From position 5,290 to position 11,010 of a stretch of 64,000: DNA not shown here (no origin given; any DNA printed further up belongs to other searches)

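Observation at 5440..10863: Giant 1807-aa virion-associated protein built from ~60 copies of a 14-aa (42-nt) tandem repeat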

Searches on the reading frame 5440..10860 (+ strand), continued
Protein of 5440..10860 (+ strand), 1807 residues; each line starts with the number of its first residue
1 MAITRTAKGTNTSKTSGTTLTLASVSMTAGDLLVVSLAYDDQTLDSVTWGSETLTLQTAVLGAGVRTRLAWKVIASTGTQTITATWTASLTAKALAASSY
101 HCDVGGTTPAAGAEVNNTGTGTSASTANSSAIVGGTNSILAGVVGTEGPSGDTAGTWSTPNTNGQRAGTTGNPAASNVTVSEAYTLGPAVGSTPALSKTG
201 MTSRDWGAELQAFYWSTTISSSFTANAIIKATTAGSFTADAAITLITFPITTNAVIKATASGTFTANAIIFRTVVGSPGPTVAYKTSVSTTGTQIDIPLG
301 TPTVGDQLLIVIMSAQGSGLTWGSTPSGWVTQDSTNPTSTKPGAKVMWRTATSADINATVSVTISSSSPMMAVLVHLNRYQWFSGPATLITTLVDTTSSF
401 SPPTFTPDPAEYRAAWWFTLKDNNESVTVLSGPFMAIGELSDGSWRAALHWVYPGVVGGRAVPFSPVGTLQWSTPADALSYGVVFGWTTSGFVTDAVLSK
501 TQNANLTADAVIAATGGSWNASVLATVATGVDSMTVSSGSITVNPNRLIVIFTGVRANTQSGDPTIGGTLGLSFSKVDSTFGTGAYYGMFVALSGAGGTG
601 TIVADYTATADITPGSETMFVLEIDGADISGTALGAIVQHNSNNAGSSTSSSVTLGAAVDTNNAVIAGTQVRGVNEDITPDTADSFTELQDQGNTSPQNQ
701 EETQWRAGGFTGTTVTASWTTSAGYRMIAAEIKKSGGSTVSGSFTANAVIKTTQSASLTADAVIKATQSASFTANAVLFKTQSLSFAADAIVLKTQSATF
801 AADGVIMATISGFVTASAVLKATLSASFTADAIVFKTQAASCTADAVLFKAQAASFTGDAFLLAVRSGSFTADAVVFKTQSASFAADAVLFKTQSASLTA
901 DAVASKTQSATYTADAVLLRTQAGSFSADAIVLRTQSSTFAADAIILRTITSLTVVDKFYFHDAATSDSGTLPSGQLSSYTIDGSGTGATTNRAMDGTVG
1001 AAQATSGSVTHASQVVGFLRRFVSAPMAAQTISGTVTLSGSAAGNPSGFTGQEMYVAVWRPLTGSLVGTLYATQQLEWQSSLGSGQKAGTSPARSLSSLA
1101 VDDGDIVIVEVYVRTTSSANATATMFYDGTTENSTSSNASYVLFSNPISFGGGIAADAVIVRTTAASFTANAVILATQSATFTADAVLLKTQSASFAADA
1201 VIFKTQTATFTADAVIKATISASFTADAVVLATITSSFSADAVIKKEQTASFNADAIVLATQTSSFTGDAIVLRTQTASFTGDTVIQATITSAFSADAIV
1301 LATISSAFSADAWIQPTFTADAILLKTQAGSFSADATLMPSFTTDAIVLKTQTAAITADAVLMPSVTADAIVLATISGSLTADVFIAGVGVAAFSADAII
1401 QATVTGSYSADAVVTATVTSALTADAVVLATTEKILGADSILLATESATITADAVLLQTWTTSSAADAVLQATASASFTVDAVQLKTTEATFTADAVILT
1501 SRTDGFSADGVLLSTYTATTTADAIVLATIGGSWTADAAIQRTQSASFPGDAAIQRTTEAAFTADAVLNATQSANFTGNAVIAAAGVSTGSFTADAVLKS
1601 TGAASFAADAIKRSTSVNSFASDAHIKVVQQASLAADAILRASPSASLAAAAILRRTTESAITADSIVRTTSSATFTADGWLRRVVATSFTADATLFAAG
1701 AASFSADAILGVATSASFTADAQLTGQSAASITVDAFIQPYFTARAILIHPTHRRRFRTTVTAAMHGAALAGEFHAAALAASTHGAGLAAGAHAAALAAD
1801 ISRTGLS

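Call 93: find_encoding_contigs(protein=P0010, flank=4000, max_places=1)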
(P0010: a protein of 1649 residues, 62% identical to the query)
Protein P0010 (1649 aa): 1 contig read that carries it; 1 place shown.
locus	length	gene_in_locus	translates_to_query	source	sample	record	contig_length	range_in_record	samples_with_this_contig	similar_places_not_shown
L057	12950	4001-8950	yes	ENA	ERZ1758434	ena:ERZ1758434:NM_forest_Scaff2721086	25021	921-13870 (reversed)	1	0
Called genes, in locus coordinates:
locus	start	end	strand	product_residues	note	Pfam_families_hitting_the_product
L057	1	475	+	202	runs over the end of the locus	PF13489:Methyltransf_23, PF08241:Methyltransf_11, PF08242:Methyltransf_12, PF13649:Methyltransf_25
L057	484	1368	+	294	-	-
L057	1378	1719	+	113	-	-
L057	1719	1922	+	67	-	-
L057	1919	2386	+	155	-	PF23140:Gp80 (weak)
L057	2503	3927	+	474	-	-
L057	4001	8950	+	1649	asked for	-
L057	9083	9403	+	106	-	PF10651:BppU_N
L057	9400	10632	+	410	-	PF00534:Glycos_transf_1, PF20706:GT4-conflict, PF13692:Glyco_trans_1_4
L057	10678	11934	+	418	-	PF04586:Peptidase_S78 (weak)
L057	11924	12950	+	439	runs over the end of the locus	-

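Call 94: find_encoding_contigs(protein=P0003, flank=4000, max_places=1)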
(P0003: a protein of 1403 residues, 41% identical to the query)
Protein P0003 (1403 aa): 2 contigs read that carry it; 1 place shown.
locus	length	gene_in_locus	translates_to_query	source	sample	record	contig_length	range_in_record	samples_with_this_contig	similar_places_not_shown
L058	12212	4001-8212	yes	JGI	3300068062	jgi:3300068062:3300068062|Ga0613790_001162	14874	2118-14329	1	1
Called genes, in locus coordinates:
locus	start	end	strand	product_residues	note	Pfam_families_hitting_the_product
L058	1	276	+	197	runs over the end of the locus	PF13489:Methyltransf_23, PF07021:MetW (weak), PF08241:Methyltransf_11, PF08242:Methyltransf_12, PF13649:Methyltransf_25, PF13847:Methyltransf_31 (weak)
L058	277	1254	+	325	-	PF01370:Epimerase, PF16363:GDP_Man_Dehyd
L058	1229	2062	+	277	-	PF00535:Glycos_transf_2, PF13641:Glyco_tranf_2_3 (weak)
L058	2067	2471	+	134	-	-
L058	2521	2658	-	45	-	-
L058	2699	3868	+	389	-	-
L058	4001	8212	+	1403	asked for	-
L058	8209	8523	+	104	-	PF10651:BppU_N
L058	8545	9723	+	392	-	PF20706:GT4-conflict, PF13692:Glyco_trans_1_4, PF13524:Glyco_trans_1_2 (faint), PF00534:Glycos_transf_1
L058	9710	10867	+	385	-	PF04586:Peptidase_S78 (weak)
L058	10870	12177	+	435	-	-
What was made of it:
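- On FTADA head-module fibre group (defined here): P0003 and P0010 contexts (calls 93, 94).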
